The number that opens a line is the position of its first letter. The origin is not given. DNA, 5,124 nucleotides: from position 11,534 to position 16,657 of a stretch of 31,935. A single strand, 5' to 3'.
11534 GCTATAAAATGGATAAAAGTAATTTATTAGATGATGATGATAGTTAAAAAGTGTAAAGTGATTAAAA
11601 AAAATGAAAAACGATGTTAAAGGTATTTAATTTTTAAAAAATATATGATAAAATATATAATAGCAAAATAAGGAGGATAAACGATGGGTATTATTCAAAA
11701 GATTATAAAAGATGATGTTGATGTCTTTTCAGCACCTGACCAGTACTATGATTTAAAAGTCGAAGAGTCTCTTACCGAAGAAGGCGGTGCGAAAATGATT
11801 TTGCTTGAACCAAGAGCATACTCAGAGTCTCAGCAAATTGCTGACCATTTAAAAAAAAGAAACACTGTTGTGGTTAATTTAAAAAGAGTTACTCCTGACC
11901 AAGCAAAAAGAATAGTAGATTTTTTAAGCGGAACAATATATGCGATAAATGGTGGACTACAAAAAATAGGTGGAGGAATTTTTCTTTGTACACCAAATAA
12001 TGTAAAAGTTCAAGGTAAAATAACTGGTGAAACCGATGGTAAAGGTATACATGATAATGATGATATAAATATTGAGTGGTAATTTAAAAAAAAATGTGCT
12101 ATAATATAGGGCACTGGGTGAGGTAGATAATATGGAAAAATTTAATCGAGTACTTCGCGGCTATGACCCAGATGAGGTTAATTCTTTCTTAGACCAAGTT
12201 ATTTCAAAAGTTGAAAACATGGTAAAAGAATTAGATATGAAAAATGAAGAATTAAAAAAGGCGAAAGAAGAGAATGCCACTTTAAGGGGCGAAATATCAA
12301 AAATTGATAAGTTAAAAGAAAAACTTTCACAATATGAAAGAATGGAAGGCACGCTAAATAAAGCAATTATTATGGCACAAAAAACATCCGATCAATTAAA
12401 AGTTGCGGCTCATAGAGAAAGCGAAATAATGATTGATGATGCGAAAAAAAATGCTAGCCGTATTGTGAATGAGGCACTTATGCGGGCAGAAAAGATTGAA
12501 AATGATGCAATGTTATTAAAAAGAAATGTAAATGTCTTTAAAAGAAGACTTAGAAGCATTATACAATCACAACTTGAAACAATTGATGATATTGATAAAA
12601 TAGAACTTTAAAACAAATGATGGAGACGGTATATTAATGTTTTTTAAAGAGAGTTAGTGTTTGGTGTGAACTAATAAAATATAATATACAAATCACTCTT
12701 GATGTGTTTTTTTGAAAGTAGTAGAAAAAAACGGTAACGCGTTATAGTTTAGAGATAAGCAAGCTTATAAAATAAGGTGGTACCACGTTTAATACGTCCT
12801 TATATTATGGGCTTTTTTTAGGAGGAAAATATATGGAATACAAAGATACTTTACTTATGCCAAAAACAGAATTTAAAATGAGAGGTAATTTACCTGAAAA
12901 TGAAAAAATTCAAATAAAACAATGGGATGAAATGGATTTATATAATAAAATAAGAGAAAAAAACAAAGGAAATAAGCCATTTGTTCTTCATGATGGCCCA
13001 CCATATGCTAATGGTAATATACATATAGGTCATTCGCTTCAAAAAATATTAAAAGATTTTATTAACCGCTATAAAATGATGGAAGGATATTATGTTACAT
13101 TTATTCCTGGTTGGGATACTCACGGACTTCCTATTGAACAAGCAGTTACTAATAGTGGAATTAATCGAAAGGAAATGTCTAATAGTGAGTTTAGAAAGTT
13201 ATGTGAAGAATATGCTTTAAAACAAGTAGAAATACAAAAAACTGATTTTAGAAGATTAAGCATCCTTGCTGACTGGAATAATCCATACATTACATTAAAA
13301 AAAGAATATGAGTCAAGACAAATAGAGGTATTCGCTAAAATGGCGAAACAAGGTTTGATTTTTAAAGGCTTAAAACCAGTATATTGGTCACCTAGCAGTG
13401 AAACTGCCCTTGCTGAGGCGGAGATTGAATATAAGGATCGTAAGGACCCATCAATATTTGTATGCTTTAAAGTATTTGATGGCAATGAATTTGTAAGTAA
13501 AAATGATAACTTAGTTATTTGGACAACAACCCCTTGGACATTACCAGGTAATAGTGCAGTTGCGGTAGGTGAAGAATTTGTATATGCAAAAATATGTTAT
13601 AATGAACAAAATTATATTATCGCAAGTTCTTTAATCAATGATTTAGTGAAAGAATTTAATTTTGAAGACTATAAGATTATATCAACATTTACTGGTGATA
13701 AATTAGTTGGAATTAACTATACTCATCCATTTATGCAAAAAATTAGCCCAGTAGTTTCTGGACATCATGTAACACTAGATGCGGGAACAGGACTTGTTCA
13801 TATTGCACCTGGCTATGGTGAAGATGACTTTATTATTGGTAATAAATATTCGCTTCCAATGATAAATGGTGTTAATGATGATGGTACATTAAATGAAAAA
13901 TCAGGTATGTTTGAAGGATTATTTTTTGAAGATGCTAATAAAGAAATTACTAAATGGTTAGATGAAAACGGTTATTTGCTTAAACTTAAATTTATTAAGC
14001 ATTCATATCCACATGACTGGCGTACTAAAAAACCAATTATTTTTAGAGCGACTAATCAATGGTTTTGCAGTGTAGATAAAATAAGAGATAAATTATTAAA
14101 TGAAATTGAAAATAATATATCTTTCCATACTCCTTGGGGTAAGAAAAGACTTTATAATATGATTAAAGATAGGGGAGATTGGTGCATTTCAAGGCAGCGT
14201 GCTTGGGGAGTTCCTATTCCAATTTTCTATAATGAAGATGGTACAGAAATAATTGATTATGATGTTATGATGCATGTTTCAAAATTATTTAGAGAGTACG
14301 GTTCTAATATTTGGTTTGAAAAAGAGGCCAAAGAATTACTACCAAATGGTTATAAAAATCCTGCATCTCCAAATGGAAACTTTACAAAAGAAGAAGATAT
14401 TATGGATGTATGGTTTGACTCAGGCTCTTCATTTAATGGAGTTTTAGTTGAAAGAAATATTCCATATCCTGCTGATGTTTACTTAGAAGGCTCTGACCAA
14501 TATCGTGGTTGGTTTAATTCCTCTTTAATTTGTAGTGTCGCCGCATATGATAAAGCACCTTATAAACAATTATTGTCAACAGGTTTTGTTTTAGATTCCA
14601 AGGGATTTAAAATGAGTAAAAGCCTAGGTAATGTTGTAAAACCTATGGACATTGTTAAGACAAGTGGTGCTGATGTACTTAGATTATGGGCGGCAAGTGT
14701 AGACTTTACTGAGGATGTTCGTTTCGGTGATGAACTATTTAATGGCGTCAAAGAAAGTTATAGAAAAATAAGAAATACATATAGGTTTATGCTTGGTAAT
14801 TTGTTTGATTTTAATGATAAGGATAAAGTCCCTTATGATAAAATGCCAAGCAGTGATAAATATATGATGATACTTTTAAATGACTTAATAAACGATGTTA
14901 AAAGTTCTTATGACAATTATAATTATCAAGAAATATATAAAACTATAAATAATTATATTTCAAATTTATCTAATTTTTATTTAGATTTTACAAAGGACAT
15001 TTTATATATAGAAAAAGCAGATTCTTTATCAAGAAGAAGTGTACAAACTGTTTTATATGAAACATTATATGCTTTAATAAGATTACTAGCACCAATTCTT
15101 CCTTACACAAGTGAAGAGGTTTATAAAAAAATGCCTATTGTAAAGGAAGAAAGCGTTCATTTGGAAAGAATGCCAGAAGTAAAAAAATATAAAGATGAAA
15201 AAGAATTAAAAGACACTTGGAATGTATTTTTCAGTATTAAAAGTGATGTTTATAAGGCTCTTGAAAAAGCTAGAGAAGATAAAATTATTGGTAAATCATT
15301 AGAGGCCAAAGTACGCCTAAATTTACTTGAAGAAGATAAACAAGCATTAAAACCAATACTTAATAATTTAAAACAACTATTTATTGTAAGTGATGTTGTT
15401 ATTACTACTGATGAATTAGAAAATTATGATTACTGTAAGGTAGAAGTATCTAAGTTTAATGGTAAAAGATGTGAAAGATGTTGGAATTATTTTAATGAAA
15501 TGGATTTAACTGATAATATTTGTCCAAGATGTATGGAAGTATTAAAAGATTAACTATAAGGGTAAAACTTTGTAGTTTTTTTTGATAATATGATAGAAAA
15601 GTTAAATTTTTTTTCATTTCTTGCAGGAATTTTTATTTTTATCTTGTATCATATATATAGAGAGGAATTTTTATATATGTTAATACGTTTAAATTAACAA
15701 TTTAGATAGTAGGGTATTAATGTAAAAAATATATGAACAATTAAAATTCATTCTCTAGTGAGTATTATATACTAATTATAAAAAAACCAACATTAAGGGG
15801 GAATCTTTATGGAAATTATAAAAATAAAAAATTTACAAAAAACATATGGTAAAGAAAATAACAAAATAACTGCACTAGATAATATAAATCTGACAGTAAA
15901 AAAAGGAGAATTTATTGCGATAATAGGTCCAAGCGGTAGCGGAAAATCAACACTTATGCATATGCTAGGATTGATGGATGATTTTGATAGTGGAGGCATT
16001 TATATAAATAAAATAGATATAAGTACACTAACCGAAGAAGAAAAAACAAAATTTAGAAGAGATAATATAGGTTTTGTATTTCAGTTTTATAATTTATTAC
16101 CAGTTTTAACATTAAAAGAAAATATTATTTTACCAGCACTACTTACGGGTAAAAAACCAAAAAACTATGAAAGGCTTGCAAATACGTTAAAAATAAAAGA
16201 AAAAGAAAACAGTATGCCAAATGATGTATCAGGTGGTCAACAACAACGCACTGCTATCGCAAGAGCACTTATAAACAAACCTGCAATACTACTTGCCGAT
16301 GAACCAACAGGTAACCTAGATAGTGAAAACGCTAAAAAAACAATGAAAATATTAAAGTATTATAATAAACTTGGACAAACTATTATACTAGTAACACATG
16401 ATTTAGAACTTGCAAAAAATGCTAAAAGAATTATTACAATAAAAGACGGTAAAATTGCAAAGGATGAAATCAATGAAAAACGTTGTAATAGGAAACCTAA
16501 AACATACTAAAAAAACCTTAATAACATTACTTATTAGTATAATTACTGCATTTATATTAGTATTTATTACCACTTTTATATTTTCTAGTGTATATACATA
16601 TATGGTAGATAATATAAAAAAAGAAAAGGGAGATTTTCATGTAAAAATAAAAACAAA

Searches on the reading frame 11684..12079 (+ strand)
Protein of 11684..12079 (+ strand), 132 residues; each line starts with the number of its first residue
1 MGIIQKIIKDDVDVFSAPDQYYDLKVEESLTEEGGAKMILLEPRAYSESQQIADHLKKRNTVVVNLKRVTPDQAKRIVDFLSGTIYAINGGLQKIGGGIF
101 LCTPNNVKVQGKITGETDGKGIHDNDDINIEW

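Call 59: search_protein_families(library=pfam, proteins=[window:11684-12079:+], max_evalue=0.0001)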
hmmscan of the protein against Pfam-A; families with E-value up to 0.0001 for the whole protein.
window:11684-12079:+ (132 aa): 1 family
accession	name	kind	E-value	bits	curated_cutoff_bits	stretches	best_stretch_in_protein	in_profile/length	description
PF04472.17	SepF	-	3.2e-29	101.4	27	1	39-109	2-72/72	Cell division protein SepF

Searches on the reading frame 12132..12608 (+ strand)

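Call 59: search_protein_families(library=pfam, proteins=[window:12132-12608:+], max_evalue=0.0001)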
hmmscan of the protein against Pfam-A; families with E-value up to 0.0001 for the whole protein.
window:12132-12608:+ (159 aa): 1 family
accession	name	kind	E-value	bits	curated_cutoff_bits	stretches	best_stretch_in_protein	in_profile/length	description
PF05103.18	DivIVA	-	6.4e-30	104.2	28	2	39-141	32-131/131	DivIVA protein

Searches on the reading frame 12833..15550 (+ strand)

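Call 16: search_protein_families(library=pfam, proteins=[window:12833-15550:+], max_evalue=0.00001)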
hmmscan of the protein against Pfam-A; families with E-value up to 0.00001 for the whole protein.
window:12833-15550:+ (906 aa): 4 families
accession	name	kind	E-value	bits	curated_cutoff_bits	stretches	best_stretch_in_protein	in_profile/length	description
PF00133.28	tRNA-synt_1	-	2e-140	468.7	22.7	1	29-631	4-413/414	tRNA synthetases class I (I, L, M and V)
PF08264.19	Anticodon_1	-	4.8e-31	108.1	25.1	1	675-828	1-147/148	Anticodon-binding domain of tRNA ligase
PF09334.17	tRNA-synt_1g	-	2.9e-28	99.2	20.1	1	57-199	8-136/391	tRNA synthetases class I (M)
PF01406.26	tRNA-synt_1e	-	1.5e-10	41.4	27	1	545-639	206-299/301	tRNA synthetases class I (C) catalytic domain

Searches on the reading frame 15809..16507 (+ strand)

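Call 59: search_protein_families(library=pfam, proteins=[window:15809-16507:+], max_evalue=0.0001)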
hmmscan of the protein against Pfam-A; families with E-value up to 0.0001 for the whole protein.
window:15809-16507:+ (233 aa): 3 families
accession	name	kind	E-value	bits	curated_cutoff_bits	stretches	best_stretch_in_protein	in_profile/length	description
PF00005.33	ABC_tran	-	1.6e-34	119.9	25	1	23-167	1-136/137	ABC transporter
PF02463.25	SMC_N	-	3.4e-08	33.6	40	0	136-212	133-212/220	RecF/RecN/SMC N terminal domain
PF13304.12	AAA_21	-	8.9e-08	33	27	0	35-79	1-55/304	AAA domain, putative AbiEii toxin, Type IV TA system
